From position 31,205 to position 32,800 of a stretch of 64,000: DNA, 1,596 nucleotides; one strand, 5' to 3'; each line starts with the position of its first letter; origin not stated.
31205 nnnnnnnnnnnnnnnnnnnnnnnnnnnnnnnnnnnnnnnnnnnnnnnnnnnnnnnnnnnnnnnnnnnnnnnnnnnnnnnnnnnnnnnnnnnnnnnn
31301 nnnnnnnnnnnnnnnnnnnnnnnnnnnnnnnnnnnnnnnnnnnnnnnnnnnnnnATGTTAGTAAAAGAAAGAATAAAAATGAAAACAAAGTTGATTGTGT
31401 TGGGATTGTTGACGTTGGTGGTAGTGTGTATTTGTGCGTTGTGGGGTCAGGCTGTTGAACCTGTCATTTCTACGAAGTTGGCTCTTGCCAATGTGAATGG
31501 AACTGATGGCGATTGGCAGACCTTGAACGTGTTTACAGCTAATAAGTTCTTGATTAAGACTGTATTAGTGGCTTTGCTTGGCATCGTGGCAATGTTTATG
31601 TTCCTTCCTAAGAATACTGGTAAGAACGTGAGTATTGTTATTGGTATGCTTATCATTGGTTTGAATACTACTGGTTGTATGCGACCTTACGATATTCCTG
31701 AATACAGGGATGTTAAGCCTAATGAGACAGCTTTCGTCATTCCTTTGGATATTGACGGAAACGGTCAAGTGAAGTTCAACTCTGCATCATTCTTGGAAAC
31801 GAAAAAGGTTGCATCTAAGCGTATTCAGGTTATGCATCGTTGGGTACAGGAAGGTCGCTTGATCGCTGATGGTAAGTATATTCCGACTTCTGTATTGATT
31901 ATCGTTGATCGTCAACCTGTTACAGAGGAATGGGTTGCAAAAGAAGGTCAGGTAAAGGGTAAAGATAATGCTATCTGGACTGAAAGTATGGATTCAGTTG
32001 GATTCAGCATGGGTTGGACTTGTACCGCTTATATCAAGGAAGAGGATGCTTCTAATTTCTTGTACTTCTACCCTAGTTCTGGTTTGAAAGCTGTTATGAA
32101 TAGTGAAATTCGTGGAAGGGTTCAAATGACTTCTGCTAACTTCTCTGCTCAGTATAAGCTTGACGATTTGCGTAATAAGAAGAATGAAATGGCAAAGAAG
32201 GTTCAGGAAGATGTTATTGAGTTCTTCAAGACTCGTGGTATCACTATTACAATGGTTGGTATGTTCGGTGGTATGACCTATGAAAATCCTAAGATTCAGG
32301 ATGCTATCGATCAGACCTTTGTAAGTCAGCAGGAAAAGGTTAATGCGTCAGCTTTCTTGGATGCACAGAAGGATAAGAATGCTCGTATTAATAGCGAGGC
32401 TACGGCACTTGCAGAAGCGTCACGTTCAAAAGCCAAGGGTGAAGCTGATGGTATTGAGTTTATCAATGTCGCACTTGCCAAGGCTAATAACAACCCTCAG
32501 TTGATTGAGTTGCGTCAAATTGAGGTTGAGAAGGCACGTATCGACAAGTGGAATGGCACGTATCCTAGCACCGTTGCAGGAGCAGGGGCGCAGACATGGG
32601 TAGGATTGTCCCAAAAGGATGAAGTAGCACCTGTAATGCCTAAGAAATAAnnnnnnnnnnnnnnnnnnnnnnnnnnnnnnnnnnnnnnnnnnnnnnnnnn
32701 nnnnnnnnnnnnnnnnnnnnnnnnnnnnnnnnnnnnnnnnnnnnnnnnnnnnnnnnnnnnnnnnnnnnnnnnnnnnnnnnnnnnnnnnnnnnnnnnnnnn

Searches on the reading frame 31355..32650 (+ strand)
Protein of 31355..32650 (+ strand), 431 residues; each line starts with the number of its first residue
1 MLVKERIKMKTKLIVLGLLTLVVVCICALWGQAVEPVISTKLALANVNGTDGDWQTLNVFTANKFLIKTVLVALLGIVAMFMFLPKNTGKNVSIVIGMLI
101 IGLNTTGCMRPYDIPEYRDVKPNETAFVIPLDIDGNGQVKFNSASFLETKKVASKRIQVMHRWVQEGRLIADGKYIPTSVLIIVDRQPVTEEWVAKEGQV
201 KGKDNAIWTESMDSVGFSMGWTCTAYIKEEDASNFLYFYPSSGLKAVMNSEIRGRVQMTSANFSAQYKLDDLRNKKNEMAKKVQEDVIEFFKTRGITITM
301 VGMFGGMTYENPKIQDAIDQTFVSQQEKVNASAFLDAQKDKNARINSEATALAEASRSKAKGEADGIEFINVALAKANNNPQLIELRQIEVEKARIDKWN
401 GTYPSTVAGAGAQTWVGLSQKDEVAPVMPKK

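Call 21: find_encoding_contigs(protein=window:31355-32650:+, flank=10000, max_places=1)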
Protein window:31355-32650:+ (431 aa): 17 contigs read that carry it; 1 place shown.
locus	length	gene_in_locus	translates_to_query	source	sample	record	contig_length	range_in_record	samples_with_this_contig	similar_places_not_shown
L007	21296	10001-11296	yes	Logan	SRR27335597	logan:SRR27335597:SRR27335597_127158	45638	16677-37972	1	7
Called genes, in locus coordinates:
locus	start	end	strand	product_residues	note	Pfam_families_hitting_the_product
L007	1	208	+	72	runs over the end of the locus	-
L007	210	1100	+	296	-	-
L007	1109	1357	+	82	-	-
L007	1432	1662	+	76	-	-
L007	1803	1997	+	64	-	-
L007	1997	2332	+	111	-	PF00383:dCMP_cyt_deam_1 (weak)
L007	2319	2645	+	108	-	PF05377:FlaC_arch (faint)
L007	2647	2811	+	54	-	-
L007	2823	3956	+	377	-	PF21189:PHA02142, PF09414:RNA_ligase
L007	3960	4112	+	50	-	-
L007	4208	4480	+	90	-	-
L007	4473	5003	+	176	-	-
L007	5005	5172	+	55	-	-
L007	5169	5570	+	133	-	-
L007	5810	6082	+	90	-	-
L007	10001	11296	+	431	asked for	PF01145:Band_7 (weak)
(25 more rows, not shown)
